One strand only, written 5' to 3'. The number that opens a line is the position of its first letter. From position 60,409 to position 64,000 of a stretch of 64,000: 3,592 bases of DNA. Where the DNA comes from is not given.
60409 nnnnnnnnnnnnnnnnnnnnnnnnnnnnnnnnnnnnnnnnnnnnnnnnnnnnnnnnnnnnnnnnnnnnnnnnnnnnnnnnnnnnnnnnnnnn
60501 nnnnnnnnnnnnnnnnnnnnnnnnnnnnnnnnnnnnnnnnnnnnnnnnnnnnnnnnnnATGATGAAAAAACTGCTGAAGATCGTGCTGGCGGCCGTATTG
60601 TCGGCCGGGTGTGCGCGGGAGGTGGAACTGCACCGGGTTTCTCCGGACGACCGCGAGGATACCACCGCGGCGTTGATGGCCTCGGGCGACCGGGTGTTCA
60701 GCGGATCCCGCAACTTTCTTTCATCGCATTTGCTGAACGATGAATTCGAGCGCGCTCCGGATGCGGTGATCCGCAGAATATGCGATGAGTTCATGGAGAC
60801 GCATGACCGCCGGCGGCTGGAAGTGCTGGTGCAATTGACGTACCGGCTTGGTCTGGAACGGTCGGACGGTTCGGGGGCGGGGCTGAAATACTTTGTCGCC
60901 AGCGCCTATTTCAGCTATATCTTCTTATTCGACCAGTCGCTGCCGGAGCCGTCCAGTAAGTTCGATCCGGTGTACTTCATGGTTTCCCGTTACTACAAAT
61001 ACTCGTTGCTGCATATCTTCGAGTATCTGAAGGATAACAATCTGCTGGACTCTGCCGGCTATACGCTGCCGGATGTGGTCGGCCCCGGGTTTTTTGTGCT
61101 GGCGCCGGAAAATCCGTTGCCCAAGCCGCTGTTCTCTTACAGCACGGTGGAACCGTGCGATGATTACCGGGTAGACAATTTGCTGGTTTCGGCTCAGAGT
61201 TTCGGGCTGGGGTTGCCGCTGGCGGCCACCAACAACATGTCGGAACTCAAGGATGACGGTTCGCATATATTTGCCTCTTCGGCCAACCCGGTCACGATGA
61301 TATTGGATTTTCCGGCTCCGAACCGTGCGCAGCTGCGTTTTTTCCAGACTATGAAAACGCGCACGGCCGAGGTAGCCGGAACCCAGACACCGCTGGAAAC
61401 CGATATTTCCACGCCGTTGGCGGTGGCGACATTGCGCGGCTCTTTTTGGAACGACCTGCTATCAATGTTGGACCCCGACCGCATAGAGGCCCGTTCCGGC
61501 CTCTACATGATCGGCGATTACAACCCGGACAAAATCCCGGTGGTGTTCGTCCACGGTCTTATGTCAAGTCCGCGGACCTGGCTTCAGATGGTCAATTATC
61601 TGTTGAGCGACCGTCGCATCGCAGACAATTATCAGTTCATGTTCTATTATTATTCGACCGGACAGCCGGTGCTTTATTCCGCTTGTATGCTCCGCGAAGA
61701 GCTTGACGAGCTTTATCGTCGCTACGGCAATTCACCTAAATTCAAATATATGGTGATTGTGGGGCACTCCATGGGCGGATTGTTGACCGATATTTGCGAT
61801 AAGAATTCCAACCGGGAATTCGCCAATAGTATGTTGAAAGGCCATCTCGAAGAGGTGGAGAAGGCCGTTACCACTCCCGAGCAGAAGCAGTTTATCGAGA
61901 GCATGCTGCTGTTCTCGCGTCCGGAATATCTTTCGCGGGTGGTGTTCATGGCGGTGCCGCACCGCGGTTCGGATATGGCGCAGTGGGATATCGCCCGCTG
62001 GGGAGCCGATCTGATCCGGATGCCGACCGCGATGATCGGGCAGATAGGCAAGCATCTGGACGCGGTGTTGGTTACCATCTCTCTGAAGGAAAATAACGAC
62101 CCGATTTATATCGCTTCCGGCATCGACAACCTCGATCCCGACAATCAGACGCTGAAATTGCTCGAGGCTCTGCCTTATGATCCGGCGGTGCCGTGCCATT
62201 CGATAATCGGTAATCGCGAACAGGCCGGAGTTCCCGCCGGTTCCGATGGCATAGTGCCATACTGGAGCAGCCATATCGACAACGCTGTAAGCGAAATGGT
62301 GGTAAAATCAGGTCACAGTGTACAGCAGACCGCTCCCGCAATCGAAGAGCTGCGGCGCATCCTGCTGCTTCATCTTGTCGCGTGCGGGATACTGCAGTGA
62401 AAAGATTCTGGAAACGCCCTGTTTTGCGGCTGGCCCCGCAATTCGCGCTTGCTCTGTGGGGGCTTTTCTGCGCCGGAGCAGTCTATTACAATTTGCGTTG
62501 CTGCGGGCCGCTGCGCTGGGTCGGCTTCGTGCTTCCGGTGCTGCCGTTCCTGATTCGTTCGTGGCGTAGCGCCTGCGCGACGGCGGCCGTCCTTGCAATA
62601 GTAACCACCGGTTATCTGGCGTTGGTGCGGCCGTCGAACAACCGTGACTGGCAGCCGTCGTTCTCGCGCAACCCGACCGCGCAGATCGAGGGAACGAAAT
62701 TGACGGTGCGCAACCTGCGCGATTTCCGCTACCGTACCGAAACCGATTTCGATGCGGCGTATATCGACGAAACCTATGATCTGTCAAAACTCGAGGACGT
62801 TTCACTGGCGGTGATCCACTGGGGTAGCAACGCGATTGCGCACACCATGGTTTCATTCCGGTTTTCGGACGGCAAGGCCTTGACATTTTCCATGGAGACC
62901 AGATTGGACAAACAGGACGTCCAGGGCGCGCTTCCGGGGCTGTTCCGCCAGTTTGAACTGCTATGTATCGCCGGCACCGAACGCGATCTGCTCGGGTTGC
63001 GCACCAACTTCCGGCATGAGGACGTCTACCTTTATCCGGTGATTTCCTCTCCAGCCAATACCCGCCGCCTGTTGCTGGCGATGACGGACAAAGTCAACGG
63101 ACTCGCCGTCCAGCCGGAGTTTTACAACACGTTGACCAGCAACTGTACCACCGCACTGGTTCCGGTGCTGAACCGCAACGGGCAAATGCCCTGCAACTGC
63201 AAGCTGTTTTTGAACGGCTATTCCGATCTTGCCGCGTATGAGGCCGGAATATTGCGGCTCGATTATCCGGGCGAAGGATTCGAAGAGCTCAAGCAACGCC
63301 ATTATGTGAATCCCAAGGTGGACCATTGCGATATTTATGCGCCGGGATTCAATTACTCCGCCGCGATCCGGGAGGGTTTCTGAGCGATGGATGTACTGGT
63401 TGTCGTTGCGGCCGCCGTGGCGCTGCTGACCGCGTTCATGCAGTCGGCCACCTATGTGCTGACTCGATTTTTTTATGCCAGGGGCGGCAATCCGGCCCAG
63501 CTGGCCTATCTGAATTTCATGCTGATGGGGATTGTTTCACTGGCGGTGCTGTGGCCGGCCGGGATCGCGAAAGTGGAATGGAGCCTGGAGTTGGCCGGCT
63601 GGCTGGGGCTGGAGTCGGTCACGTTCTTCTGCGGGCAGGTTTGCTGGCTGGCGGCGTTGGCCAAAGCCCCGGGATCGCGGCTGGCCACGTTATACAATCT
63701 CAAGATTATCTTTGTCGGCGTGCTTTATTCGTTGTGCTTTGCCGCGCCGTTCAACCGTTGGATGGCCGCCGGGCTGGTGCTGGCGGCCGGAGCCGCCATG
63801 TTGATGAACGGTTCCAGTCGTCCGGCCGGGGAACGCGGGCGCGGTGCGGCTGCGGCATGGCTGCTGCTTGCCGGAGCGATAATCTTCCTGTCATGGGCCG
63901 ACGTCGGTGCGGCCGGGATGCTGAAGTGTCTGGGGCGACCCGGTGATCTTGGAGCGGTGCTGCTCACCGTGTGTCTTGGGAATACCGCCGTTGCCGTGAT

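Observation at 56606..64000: Tightly coupled operon led by a MotA/ExbB-like and ExbD/MotB-like pair with non-canonical partners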

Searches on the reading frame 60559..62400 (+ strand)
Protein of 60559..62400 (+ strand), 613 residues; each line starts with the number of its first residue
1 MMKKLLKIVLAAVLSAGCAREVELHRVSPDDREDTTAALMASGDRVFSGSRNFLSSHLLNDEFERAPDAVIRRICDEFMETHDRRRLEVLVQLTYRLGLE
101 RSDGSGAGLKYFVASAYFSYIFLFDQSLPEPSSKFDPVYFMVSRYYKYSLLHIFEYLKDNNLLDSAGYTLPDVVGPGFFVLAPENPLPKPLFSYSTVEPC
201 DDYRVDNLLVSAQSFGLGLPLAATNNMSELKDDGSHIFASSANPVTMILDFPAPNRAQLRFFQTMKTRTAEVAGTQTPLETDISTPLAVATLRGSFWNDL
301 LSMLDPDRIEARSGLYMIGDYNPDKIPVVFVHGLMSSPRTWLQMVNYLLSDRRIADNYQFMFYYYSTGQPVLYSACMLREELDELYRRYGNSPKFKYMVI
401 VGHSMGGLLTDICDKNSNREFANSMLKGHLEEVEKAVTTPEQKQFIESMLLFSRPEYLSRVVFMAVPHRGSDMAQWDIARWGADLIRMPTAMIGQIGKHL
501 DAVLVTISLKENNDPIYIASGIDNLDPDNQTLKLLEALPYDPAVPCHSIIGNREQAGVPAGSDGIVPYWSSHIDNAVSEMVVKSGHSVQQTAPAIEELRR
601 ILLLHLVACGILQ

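Call 3: search_protein_families(library=pfam, proteins=[window:60559-62400:+], max_evalue=1)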
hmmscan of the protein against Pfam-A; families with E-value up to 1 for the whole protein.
window:60559-62400:+ (613 aa): 6 families
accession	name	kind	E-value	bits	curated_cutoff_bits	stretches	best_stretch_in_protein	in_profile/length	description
PF07819.20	PGAP1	-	5.9e-05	23.4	24.3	1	324-410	3-105/233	PGAP1-like alpha/beta domain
PF12697.13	Abhydrolase_6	-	0.00019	22.6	26.3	1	328-410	1-80/217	Alpha/beta hydrolase family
PF06028.17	DUF915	-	0.0013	18.6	22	0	382-408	93-115/255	Alpha/beta hydrolase of unknown function (DUF915)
PF05057.20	DUF676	-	0.0044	17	20.3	1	328-410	8-92/217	Putative serine esterase (DUF676)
PF00561.26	Abhydrolase_1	-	0.019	15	25.8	1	327-409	2-82/245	alpha/beta hydrolase fold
PF04083.22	Abhydro_lipase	-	0.2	11.7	27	1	320-343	38-61/63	Partial alpha/beta-hydrolase lipase region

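Call 4: search_protein_families(library=padloc, proteins=[window:60559-62400:+], max_evalue=1)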
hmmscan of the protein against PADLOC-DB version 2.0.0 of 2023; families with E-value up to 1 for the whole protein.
window:60559-62400:+ (613 aa): 0 families

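Call 9: search_protein_families(library=ncbifam, proteins=[window:60559-62400:+], max_evalue=1)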
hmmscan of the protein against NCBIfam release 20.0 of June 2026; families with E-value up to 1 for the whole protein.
window:60559-62400:+ (613 aa): 2 families
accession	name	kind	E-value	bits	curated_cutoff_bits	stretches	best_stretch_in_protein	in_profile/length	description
TIGR03695.1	menH_SHCHC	equivalog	0.043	13.2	208.55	1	326-422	3-97/252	2-succinyl-6-hydroxy-2,4-cyclohexadiene-1-carboxylate synthase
NF008340.0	PRK11126.1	equivalog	0.19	10.9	261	1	323-409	12-91/255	2-succinyl-6-hydroxy-2,4-cyclohexadiene-1-carboxylate synthase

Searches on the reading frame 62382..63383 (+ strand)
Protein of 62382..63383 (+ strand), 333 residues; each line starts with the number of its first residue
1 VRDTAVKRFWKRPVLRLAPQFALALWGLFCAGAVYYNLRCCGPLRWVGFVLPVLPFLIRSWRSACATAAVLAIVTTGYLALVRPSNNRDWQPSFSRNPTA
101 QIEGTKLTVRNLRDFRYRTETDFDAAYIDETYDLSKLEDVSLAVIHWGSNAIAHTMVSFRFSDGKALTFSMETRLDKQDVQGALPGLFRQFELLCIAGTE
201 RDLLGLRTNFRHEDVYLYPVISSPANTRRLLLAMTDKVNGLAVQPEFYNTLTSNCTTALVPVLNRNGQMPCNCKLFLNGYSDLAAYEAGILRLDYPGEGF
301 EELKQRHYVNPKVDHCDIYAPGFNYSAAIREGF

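Call 3: search_protein_families(library=pfam, proteins=[window:62382-63383:+], max_evalue=1)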
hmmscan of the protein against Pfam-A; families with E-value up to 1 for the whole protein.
window:62382-63383:+ (333 aa): 1 family
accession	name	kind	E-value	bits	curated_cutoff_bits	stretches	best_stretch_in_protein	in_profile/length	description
PF13387.12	Lnb_N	-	3.2e-31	108.7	22.2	1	126-265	4-150/175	Lnb N-terminal periplasmic domain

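Call 4: search_protein_families(library=padloc, proteins=[window:62382-63383:+], max_evalue=1)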
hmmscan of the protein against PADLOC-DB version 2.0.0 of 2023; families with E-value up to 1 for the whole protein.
window:62382-63383:+ (333 aa): 0 families

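Call 9: search_protein_families(library=ncbifam, proteins=[window:62382-63383:+], max_evalue=1)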
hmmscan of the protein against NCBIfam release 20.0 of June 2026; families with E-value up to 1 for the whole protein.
window:62382-63383:+ (333 aa): 0 families

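Call 94: find_encoding_contigs(protein=window:62382-63383:+, flank=10000, max_places=3)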
Protein window:62382-63383:+ (333 aa): no gene with exactly this product is on record in the collection.

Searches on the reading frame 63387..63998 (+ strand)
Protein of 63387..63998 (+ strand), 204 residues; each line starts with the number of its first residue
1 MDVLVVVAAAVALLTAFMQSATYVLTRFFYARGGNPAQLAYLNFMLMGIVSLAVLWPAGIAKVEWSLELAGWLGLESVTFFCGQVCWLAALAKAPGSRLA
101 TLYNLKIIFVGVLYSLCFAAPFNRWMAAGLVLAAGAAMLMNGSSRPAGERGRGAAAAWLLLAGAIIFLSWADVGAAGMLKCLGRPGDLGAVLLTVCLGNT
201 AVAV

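Call 9: search_protein_families(library=ncbifam, proteins=[window:63387-63998:+], max_evalue=1)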
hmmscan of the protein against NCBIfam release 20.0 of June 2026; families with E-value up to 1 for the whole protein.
window:63387-63998:+ (204 aa): 0 families

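Call 10: search_protein_families(library=pfam, proteins=[window:63387-63998:+], max_evalue=1)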
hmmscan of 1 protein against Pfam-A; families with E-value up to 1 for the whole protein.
window:63387-63998:+ (204 aa): 1 family
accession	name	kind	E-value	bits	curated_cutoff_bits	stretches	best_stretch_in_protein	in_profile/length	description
PF00892.27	EamA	-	2.2e-08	34.9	28.2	1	9-141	4-134/135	EamA-like transporter family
